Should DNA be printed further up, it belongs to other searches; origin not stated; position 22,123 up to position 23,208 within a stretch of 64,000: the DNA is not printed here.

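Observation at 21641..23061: HAD phosphatase plus RNA ligase operon behind a duplicated palindromic control element; part of a dispersed RNA-repair toolkit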

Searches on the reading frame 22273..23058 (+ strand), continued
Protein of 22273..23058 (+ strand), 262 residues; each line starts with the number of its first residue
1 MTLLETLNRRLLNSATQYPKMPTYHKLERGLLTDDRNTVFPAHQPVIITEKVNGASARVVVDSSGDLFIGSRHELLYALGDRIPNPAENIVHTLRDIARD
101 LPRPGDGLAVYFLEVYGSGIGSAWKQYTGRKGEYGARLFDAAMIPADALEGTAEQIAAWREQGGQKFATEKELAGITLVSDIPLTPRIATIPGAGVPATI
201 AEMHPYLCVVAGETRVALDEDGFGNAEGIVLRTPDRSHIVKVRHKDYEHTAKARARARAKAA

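Call 50: find_related_loci(query=A2, collection=genome_contigs, flank=10000)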
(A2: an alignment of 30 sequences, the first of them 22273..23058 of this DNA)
Query A2 (262 aa) in genome_contigs; peptide patterns used: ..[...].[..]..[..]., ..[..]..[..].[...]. (x = any residue, [..] = any of these).
367 stretches matched a pattern; 319 encode a relative of the query (tblastn E <= 1e-3); the best 80 are kept; 80 distinct loci.
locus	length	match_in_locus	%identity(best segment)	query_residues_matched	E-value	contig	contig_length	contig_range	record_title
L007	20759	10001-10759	68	1-252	1e-114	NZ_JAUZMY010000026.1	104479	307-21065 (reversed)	Nocardiopsis codii strain CT-R113 NODE_26_length_104479_cov_88.371857, whole genome shotgun sequence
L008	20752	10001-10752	60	1-250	4e-70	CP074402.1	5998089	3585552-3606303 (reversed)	Nocardiopsis eucommiae strain HDS5 chromosome, complete genome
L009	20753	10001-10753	48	3-257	5e-69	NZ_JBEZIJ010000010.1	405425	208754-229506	Streptomyces sp. NPDC048560 NPDC048560_96_D2.ctg-0010, whole genome shotgun sequence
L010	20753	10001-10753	51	4-254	6e-66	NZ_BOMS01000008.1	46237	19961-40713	Actinoplanes palleronii strain NBRC 14916 sequence008, whole genome shotgun sequence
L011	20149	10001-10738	48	3-252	2e-65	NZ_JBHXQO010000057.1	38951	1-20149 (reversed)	Streptomyces sp. NPDC058620 NPDC058620_T40_D12.ctg-0057, whole genome shotgun sequence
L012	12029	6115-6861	50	12-258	3e-65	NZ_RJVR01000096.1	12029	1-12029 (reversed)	Actinacidiphila soli strain LAM7114 Z_ctg164, whole genome shotgun sequence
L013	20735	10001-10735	50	12-256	5e-65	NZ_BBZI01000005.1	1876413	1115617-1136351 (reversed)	Streptomyces abyssomicinicus strain CHI39, whole genome shotgun sequence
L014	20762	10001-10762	47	1-256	1e-64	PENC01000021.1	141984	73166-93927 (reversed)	Streptomyces griseocarneus strain 132 NODE_21_length_141984_cov_96.1792, whole genome shotgun sequence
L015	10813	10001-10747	50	4-252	3e-64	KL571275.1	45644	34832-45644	Actinoplanes liguriensis strain NRRL B-16723 genomic scaffold P065_Doro1_scaffold83, whole genome shotgun sequence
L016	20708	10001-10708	51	12-247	1e-63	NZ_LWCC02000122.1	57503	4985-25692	Streptomyces chilikensis strain RC 1830 Scaffold_122, whole genome shotgun sequence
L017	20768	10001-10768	47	1-255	6e-64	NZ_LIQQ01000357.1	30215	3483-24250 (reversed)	Streptomyces graminilatus strain NRRL B-59124 B59124_contig_357, whole genome shotgun sequence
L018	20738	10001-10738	49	12-257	2e-63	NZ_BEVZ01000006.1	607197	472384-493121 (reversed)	Streptomyces fragilis strain NBRC 12862, whole genome shotgun sequence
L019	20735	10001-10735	51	4-248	1e-63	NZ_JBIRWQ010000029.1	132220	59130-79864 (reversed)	Actinoplanes sp. NPDC020271 NPDC020271_139_G5.ctg-0029, whole genome shotgun sequence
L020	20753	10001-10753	47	4-256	8e-63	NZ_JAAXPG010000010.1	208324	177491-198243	Nocardiopsis alborubida strain ATCC 23612 W7517_10, whole genome shotgun sequence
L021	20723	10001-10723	49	12-256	4e-63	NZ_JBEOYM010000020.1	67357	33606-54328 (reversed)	Streptomyces sp. NPDC001876 NPDC001876_10_C1.ctg-0020, whole genome shotgun sequence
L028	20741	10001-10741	49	12-258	5e-61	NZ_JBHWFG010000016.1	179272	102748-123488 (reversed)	Streptomyces sp. NPDC059696 NPDC059696_T36_F12.ctg-0016, whole genome shotgun sequence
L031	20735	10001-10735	47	4-252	1e-60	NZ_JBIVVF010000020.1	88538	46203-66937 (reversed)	Streptomyces sp. NPDC091266 NPDC091266_165_H5.ctg-0020, whole genome shotgun sequence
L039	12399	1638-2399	48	4-258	1e-59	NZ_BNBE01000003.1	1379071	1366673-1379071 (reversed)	Streptomyces filamentosus strain JCM 4122 sequence3, whole genome shotgun sequence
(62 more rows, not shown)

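Call 51: find_related_loci(query=A2, collection=viral_contigs, flank=10000)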
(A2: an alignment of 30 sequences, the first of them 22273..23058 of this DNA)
Query A2 (262 aa) in viral_contigs; peptide patterns used: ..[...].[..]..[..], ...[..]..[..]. (x = any residue, [..] = any of these).
600 stretches matched a pattern (row limit reached: there are more); 41 encode a relative of the query (tblastn E <= 1e-3); 41 distinct loci.
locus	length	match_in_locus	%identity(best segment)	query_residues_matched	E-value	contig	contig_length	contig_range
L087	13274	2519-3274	49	10-260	2e-62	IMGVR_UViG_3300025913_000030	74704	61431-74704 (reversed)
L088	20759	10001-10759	46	6-260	2e-61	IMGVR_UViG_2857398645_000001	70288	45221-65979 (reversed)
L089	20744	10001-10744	45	1-250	5e-59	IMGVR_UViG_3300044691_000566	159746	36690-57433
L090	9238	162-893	47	12-254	8e-59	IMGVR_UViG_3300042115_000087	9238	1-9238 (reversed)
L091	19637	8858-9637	43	5-255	4e-53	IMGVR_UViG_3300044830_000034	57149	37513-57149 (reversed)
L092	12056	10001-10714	44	12-252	5e-52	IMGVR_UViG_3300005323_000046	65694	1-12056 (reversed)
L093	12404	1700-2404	43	12-252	8e-52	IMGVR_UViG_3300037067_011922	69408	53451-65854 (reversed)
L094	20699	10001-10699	43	12-250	2e-49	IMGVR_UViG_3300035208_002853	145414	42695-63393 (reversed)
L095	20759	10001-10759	42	4-254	7e-49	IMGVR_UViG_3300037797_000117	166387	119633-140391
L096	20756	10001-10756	39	4-256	7e-47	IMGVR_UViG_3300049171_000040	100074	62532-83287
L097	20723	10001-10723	41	12-257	3e-46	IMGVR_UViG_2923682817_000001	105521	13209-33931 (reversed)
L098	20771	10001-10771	37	4-254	2e-45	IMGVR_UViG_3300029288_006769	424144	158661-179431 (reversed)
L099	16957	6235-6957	38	11-254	2e-38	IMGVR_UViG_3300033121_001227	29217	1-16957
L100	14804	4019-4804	34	12-261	9e-34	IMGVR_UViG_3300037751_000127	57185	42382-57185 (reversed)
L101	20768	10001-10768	34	3-252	4e-30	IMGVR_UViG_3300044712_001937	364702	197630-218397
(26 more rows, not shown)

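Call 60: search_protein_families(library=ncbifam, proteins=[window:22273-23058:+], max_evalue=0.1)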
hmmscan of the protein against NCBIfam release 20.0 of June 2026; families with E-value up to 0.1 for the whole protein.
window:22273-23058:+ (262 aa): 0 families

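Call 70: get_annotated_region(hit=H1, flank=5000)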
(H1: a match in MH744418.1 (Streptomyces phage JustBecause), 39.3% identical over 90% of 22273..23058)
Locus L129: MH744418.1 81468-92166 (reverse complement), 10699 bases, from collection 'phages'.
description: Streptomyces phage JustBecause, complete genome.
organism: Streptomyces phage JustBecause (NCBI taxid 2315618)
taxonomy: Viruses; Duplodnaviria; Heunggongvirae; Uroviricota; Caudoviricetes
host: Streptomyces lividans JI 1326; source: soil; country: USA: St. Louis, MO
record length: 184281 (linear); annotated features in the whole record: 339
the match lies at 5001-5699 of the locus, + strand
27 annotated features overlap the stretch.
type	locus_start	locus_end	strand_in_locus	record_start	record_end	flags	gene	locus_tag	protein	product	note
CDS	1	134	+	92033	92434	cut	149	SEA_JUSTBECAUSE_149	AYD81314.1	hypothetical protein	-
CDS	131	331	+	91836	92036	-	148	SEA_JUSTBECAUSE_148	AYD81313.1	hypothetical protein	-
CDS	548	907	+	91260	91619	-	147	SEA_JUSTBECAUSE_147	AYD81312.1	DNA binding HU-like domain protein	-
CDS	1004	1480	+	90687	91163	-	146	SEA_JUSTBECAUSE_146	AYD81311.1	hypothetical protein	-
CDS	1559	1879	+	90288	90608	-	145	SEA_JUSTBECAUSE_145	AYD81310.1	hypothetical protein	-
CDS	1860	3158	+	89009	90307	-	144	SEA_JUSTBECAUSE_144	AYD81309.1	FtsK-like DNA translocase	-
tRNA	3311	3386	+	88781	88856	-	143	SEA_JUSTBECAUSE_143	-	tRNA-Ile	-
tRNA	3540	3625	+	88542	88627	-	142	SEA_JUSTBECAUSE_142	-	tRNA-OTHER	-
tRNA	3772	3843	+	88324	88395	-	141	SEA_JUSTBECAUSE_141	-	tRNA-Ser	-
CDS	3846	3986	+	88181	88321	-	140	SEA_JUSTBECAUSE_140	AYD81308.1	hypothetical protein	-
CDS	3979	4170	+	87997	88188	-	139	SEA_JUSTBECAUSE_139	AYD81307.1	hypothetical protein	-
CDS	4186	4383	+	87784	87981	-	138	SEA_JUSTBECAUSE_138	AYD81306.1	hypothetical protein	-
tRNA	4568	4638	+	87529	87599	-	137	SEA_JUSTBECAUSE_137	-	tRNA-Cys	-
CDS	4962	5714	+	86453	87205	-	136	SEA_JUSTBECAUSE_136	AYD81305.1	RNA ligase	-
CDS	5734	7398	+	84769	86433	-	135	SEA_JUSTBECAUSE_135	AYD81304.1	Ro-like RNA binding protein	-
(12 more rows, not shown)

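Call 76: search_protein_families(library=pfam, alignment_id=A5, max_evalue=0.001)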
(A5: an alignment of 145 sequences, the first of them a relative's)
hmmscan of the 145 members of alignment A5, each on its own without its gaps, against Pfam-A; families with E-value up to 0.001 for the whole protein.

A. member 1, L087:221-667:+ (149 aa): 1 family
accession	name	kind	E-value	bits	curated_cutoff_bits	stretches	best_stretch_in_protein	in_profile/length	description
PF24703.2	DUF7666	-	8.4e-10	39.4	27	1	45-125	2-81/95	Domain of unknown function (DUF7666)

B. families by the number of members that match (of 145 scanned): 98 families (the first 25 are shown)
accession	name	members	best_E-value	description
PF22769.1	DCD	2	1e-42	dCTP deaminase-like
PF00589.27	Phage_integrase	2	5.6e-22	Phage integrase family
PF13936.12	HTH_38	2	6.1e-16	Helix-turn-helix domain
PF03235.19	GmrSD_N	2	1.5e-15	GmrSD restriction endonuclease, N-terminal domain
PF14279.12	HNH_5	2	3.9e-14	HNH endonuclease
PF01844.29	HNH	2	2.6e-13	HNH endonuclease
PF13384.12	HTH_23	2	6.4e-13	Homeodomain-like domain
PF06841.18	Phage_T4_gp19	2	1.9e-10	T4-like virus tail tube protein gp19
PF00308.24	Bac_DnaA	2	3.8e-10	Bacterial DnaA ATPAse domain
PF01695.23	IstB_IS21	2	3.3e-09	IstB-like ATP binding protein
PF13551.12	HTH_29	2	2.2e-08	Winged helix-turn helix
PF00692.24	dUTPase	2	2.8e-06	dUTPase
PF13519.12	VWA_2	2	6.8e-05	von Willebrand factor type A domain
PF13542.12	HTH_Tnp_ISL3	2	0.00015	Helix-turn-helix domain of transposase family ISL3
PF13597.11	NRDD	1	5.4e-154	Anaerobic ribonucleoside-triphosphate reductase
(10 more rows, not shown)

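Call 85: search_protein_families(library=pfam, proteins=[L039:2484-2741:+, L039:2867-3637:+, L039:4398-4841:+, L028:10800-11120:+, L028:13200-14192:+, L028:14838-15476:+, L028:15845-16693:+, L028:8362-8916:+, L031:8999-9601:-, L031:10871-11290:+], max_evalue=0.01)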
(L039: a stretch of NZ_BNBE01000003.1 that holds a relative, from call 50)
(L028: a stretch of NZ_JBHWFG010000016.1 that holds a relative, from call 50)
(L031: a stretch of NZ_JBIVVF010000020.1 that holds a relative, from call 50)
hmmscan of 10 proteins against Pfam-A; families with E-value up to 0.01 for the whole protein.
L039:2484-2741:+ (86 aa): 0 families

L039:2867-3637:+ (257 aa): 0 families

L039:4398-4841:+ (148 aa): 0 families

L028:10800-11120:+ (107 aa): 0 families

L028:13200-14192:+ (331 aa): 1 family
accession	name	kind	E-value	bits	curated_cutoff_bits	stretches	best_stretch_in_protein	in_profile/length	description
PF02086.21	MethyltransfD12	-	1.6e-20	74.3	22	2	64-136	1-77/253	D12 class N6 adenine-specific DNA methyltransferase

L028:14838-15476:+ (213 aa): 0 families

L028:15845-16693:+ (283 aa): 0 families

L028:8362-8916:+ (185 aa): 1 family
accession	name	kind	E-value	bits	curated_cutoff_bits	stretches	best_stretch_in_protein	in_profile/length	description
PF02467.21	Whib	-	6.3e-20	71.9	23.6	1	17-78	1-64/65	Transcription factor WhiB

L031:8999-9601:- (201 aa): 0 families

L031:10871-11290:+ (140 aa): 0 families

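Call 93: search_protein_families(library=padloc, proteins=[window:22273-23058:+], max_evalue=0.001)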
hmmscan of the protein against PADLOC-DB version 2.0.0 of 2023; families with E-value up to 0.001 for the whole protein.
window:22273-23058:+ (262 aa): 0 families

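Call 96: get_annotated_region(hit=H3, flank=4000)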
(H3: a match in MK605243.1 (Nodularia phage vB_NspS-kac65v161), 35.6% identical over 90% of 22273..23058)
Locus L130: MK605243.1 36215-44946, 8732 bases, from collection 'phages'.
description: Nodularia phage vB_NspS-kac65v161, complete genome.
organism: Nodularia phage vB_NspS-kac65v161 (NCBI taxid 2557580)
taxonomy: Viruses; Duplodnaviria; Heunggongvirae; Uroviricota; Caudoviricetes; Ravarandavirus; Ravarandavirus kac65v151
host: Nodularia spumigena KAC65; source: Baltic Sea; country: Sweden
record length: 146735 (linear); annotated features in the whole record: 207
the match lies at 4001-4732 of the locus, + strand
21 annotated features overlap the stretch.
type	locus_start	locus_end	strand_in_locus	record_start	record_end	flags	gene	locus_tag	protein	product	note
CDS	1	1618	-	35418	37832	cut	-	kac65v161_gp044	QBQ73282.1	hypothetical protein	-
CDS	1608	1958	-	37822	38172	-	-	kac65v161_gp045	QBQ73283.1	hypothetical protein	-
CDS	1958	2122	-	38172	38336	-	-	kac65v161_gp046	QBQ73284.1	hypothetical protein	-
CDS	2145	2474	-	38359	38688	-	-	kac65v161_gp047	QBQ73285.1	hypothetical protein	-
CDS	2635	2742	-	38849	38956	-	-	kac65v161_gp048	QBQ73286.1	hypothetical protein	-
CDS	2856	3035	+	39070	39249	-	-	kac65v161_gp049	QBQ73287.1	hypothetical protein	-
CDS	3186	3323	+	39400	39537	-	-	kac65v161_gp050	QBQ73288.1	hypothetical protein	-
CDS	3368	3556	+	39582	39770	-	-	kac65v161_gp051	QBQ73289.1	hypothetical protein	-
CDS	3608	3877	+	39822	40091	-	-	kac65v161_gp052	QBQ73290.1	hypothetical protein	-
CDS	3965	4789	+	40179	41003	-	-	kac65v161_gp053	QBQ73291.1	RNA ligase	-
CDS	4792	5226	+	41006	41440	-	-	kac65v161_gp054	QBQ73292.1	DUF4326 domain-containing protein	-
CDS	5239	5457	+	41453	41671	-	-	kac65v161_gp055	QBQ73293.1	hypothetical protein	-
CDS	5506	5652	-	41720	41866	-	-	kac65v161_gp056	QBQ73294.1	hypothetical protein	-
CDS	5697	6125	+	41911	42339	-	-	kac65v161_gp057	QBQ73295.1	hypothetical protein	-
CDS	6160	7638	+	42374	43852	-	-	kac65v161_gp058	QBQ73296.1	putative DHD superfamily phosphohydrolase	-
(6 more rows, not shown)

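Call 102: search_protein_representatives(alignment_id=A2)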
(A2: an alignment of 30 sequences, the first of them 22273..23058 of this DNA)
Query: 30 sequences, 259 profile positions. Proteins with E-value up to 0.001 (for the whole library): 1225; up to 1e-10: 831; up to 1e-30: 636. The best 150 are listed.
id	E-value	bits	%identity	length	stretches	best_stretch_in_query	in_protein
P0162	1.6e-102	358.6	-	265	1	2-255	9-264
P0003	2.3e-102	358.1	-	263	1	6-257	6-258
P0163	5.1e-99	347.1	-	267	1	6-258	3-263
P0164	2.1e-98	345.2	-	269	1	3-256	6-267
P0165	6.6e-96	337.0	-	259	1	4-257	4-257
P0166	9.2e-95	333.2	-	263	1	2-254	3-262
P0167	6.7e-94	330.4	-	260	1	1-254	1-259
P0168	1.1e-93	329.7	-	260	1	4-254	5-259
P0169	2.1e-93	328.8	-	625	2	51-258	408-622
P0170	3.3e-93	328.1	-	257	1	6-254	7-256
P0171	7.7e-93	326.9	-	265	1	9-255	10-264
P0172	1.1e-92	326.4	-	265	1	7-257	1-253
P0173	8.1e-92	323.6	-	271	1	3-255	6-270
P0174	2.0e-91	322.3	-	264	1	3-254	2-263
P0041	9.2e-91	320.1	-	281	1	3-256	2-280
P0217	1.1e-84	300.2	-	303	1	1-255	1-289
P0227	3.0e-83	295.5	-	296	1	8-256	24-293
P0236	4.0e-82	291.8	-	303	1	51-257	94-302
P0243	1.0e-81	290.5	-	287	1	3-256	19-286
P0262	2.9e-80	285.7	-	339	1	3-253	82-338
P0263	3.0e-80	285.6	-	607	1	2-221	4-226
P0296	2.7e-78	279.2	-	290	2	1-194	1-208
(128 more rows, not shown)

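Call 103: search_protein_families(library=pfam, proteins=[P0169, P0263, P0262, P0236, P0296, P0217, P0227, P0243], max_evalue=0.01)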
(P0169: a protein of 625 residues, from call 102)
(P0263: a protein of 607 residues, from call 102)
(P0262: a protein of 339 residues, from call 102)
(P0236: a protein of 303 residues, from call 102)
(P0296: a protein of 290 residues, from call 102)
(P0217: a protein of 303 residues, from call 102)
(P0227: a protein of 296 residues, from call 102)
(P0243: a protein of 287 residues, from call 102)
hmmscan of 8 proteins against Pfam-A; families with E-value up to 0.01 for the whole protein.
P0169 (625 aa): 5 families
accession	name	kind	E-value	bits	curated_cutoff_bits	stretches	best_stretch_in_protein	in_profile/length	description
PF03161.18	LAGLIDADG_2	-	2.9e-18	66.8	25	1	168-326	2-160/168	LAGLIDADG DNA endonuclease family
PF09414.15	RNA_ligase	-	8.8e-08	32.9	27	1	409-605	10-169/171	RNA ligase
PF14890.11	Intein_splicing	-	6.8e-07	29.6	35.8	1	124-410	60-155/155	Intein splicing domain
PF01079.26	Hint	-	3.7e-06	27.1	29.7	1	49-96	8-55/213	Hint module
PF05203.21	Hom_end_hint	-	0.00033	21.1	32.1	1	58-145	5-87/228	Hom_end-associated Hint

P0263 (607 aa): 1 family
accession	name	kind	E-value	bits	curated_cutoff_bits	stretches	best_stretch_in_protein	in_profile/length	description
PF09414.15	RNA_ligase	-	1.5e-07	32.2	27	1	46-207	2-139/171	RNA ligase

P0262 (339 aa): 1 family
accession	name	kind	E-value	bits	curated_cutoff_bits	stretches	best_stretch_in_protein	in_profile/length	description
PF09414.15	RNA_ligase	-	8.1e-15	55.8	27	1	124-327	1-170/171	RNA ligase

P0236 (303 aa): 1 family
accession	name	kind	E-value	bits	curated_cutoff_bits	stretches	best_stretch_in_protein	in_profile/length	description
PF09414.15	RNA_ligase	-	1.1e-05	26.1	27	1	95-286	10-169/171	RNA ligase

P0296 (290 aa): 1 family
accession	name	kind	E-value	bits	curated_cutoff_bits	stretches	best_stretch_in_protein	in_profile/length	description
PF09414.15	RNA_ligase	-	3.5e-12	47.2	27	1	46-277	3-170/171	RNA ligase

P0217 (303 aa): 1 family
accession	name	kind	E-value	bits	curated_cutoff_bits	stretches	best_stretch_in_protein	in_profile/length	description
PF09414.15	RNA_ligase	-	1.3e-09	38.9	27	1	51-275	2-169/171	RNA ligase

P0227 (296 aa): 1 family
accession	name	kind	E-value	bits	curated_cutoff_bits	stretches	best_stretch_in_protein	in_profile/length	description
PF09414.15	RNA_ligase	-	1.4e-20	74.6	27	1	62-278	1-169/171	RNA ligase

P0243 (287 aa): 1 family
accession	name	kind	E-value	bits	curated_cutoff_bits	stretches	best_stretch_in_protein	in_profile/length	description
PF09414.15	RNA_ligase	-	4.9e-10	40.2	27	1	64-272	2-170/171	RNA ligase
